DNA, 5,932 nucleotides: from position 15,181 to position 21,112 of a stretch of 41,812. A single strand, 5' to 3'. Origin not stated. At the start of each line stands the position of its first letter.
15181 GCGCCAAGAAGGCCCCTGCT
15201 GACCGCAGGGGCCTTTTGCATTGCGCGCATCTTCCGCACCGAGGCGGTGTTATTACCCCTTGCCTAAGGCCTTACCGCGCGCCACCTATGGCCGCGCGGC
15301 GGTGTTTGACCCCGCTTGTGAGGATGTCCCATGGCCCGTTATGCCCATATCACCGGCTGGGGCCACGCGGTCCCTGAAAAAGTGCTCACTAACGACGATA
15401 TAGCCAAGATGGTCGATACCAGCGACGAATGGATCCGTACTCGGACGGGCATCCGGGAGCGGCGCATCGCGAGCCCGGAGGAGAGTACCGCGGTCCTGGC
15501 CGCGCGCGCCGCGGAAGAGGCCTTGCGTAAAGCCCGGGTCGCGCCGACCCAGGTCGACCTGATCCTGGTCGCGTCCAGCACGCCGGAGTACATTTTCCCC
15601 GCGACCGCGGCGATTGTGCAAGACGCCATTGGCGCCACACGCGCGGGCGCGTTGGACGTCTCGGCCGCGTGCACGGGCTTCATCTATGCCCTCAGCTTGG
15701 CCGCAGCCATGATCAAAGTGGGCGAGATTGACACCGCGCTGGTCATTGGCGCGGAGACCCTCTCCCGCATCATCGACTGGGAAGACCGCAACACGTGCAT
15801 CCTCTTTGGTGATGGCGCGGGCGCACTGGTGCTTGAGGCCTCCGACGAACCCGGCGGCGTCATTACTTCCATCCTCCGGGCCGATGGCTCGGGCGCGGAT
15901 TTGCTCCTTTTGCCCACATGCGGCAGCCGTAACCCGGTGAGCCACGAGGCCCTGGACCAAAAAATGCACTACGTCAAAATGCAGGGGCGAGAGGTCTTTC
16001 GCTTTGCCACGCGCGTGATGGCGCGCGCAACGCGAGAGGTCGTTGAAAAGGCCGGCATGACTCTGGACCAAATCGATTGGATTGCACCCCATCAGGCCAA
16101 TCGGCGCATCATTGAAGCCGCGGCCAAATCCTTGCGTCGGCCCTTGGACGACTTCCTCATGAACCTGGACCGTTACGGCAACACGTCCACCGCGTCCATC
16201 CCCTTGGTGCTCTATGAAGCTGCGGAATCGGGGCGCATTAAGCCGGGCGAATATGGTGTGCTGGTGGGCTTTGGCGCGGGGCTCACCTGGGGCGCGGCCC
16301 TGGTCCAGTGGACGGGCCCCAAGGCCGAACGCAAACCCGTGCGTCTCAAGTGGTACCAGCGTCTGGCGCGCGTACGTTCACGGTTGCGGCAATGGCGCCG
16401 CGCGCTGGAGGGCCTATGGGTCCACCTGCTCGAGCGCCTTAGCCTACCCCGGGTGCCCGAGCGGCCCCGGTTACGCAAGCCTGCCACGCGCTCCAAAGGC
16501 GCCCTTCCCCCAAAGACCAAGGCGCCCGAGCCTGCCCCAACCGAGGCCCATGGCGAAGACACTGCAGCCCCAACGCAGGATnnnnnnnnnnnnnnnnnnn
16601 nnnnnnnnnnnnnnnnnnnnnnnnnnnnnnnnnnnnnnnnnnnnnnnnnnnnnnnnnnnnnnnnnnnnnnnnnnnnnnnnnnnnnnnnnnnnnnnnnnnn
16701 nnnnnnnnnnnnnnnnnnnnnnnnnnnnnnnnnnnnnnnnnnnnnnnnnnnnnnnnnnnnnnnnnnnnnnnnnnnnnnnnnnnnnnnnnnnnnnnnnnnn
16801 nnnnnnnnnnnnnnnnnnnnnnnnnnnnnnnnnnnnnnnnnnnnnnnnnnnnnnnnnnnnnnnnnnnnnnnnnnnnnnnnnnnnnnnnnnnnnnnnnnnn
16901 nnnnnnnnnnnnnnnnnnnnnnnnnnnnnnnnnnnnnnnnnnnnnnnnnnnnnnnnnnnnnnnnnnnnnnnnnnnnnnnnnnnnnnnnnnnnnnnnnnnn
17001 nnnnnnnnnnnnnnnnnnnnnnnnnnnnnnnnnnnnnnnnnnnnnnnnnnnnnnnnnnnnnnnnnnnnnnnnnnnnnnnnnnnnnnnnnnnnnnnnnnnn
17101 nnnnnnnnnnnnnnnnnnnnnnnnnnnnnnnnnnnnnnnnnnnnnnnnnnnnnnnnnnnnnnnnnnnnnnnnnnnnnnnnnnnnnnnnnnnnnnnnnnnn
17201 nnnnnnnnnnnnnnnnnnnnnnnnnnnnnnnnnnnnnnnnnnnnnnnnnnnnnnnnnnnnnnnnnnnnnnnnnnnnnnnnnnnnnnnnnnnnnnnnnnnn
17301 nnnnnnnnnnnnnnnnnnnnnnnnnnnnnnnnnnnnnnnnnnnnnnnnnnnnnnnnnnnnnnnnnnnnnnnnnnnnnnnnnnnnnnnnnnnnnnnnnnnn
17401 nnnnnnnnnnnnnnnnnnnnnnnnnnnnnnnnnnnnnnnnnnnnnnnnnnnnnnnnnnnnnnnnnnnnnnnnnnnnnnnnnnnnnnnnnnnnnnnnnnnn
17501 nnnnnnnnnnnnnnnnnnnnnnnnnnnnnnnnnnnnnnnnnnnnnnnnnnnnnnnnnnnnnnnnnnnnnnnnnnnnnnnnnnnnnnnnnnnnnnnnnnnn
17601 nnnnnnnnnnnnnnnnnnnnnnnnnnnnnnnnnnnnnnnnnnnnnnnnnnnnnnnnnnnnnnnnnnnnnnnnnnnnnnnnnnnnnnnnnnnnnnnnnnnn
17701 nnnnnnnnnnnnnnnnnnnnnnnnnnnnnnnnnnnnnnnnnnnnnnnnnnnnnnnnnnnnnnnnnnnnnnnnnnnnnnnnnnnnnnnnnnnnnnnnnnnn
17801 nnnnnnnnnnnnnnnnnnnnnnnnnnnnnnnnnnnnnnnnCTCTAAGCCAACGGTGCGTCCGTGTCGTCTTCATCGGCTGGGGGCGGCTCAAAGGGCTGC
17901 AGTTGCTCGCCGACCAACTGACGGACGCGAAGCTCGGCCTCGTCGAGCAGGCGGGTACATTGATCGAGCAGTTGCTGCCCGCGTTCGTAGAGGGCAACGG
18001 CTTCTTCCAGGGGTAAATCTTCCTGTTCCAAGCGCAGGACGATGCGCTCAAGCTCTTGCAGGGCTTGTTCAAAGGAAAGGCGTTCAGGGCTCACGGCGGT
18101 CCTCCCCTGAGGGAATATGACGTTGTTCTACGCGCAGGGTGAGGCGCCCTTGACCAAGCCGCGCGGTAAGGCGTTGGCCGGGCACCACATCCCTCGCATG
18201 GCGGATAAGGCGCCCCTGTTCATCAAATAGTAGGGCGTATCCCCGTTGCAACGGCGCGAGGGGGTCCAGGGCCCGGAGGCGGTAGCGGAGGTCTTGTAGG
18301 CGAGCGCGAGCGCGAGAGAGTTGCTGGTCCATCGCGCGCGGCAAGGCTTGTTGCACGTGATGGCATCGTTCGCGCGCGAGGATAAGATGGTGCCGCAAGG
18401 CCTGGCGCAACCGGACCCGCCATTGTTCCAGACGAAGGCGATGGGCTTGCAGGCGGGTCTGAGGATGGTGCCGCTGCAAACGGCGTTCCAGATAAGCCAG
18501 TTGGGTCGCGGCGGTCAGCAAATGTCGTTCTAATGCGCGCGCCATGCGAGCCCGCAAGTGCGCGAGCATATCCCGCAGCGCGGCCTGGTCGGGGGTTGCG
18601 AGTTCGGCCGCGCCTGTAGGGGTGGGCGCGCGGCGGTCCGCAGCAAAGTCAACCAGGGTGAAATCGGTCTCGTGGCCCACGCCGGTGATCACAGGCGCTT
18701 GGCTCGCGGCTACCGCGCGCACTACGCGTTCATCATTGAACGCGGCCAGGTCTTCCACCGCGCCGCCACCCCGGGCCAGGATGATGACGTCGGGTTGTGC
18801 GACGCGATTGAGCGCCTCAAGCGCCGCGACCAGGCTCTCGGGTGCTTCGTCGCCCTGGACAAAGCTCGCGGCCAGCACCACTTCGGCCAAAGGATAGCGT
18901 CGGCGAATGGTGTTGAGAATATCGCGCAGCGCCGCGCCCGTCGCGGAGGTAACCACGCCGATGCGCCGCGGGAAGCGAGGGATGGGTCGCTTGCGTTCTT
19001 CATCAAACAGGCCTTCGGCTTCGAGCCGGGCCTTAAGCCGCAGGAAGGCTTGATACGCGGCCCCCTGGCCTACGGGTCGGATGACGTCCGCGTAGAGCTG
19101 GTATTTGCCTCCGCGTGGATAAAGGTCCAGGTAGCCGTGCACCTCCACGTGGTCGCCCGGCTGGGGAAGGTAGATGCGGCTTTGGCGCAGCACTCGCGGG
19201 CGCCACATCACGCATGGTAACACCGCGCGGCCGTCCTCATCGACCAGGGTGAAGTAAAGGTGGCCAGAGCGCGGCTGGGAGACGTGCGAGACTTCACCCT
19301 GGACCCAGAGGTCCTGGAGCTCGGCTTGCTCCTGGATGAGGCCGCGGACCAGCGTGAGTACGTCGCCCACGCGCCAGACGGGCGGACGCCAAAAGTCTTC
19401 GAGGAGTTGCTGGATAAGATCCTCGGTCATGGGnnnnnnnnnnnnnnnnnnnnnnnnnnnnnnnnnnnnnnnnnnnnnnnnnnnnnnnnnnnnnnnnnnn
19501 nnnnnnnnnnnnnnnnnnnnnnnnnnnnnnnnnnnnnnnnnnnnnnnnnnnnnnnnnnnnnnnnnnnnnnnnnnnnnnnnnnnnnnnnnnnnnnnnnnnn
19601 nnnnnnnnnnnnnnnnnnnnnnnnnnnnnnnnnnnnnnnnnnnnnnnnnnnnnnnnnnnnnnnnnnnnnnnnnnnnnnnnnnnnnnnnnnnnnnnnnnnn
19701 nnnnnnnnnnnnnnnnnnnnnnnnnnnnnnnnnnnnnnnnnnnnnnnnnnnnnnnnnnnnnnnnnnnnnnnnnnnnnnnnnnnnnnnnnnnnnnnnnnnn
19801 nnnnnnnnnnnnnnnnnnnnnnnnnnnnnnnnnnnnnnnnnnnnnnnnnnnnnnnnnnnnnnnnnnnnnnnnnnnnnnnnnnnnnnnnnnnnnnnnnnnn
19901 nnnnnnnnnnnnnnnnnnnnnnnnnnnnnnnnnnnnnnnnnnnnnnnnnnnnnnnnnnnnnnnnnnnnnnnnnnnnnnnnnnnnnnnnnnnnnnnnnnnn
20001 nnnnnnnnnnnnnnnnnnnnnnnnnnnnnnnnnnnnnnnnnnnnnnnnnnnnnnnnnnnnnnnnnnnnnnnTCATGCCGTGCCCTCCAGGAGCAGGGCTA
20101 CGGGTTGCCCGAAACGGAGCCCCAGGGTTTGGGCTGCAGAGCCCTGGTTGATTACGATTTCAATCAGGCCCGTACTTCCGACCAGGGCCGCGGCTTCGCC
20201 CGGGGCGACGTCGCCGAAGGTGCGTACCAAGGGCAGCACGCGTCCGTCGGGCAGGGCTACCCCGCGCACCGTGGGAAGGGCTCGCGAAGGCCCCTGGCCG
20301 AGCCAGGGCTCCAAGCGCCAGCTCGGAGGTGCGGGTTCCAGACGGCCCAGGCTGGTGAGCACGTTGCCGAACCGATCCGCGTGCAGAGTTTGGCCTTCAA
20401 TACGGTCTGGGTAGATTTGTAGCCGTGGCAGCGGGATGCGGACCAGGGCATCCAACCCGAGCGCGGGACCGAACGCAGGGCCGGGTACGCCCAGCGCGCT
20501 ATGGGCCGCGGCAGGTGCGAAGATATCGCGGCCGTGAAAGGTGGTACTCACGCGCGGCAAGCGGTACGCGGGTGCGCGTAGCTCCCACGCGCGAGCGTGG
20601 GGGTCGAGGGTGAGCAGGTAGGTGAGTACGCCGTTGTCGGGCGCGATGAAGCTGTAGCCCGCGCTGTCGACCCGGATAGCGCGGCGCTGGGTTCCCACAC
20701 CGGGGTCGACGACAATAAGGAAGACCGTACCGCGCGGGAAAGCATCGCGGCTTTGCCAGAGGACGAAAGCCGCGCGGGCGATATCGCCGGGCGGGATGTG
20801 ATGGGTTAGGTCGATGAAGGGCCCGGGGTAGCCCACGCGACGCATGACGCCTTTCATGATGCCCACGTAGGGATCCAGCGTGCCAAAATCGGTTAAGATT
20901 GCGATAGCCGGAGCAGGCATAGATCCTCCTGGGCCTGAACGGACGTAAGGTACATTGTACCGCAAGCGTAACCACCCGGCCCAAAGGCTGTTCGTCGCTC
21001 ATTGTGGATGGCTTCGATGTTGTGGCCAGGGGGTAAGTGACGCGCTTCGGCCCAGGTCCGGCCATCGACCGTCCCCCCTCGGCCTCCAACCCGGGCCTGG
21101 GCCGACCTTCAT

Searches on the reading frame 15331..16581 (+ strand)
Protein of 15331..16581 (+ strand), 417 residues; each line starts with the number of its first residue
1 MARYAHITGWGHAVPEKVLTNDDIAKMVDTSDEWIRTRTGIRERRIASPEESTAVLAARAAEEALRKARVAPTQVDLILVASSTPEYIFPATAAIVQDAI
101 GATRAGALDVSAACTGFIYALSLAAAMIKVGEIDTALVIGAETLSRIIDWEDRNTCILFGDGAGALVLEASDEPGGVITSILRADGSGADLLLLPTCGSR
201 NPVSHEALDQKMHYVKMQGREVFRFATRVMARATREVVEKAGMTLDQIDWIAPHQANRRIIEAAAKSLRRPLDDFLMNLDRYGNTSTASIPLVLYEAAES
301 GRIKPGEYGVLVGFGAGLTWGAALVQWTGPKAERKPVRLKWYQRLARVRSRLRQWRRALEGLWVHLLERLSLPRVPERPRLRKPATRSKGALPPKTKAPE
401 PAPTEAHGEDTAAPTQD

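Call 63: search_protein_families(library=pfam, proteins=[window:15331-16581:+], max_evalue=0.0001)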
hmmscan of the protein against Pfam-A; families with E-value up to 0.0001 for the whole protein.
window:15331-16581:+ (417 aa): 3 families
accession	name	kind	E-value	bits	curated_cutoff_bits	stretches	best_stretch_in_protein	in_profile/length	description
PF08541.16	ACP_syn_III_C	-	4e-35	120.3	26.6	1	239-327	2-90/90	3-Oxoacyl-[acyl-carrier-protein (ACP)] synthase III C terminal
PF08545.16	ACP_syn_III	-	2.6e-31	107.8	24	1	108-186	1-80/80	3-Oxoacyl-[acyl-carrier-protein (ACP)] synthase III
PF00108.29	Thiolase_N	-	3.7e-08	33.5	26.4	1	38-147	8-118/260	Thiolase, N-terminal domain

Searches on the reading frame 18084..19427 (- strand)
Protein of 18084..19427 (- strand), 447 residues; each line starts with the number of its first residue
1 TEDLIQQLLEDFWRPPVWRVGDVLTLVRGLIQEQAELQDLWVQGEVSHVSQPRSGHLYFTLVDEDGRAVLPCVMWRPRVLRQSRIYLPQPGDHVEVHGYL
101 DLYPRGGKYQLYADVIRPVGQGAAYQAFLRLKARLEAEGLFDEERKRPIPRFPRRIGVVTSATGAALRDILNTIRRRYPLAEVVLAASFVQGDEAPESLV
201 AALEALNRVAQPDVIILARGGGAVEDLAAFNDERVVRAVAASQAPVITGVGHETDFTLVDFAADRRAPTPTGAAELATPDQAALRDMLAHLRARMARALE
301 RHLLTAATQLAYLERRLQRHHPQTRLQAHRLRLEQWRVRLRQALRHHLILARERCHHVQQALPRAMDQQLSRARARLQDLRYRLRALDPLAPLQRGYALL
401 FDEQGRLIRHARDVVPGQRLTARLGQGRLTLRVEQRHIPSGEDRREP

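Call 14: search_protein_families(library=pfam, proteins=[window:18084-19427:-], max_evalue=0.001)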
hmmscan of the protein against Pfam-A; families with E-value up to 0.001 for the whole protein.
window:18084-19427:- (447 aa): 3 families
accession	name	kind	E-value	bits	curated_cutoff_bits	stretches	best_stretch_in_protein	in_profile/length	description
PF02601.20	Exonuc_VII_L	-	2.3e-98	330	35.9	1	140-431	1-314/315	Exonuclease VII, large subunit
PF13742.12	tRNA_anti_2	-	2.8e-22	79.2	27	1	19-116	2-94/95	OB-fold nucleic acid binding domain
PF01336.31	tRNA_anti-codon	-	5.2e-09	36.4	27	1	41-118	2-74/75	OB-fold nucleic acid binding domain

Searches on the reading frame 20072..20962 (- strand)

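Call 14: search_protein_families(library=pfam, proteins=[window:20072-20962:-], max_evalue=0.001)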
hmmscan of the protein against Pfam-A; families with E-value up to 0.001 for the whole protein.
window:20072-20962:- (296 aa): 2 families
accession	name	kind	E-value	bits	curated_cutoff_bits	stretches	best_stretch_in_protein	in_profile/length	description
PF01887.21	SAM_HAT_N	-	5.1e-49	166.2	26.3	1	20-160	1-140/145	SAM hydroxide adenosyltransferase N-terminal domain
PF20257.3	SAM_HAT_C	-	4.7e-19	68.9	25.5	1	190-288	1-83/84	SAM hydroxide adenosyltransferase C-terminal domain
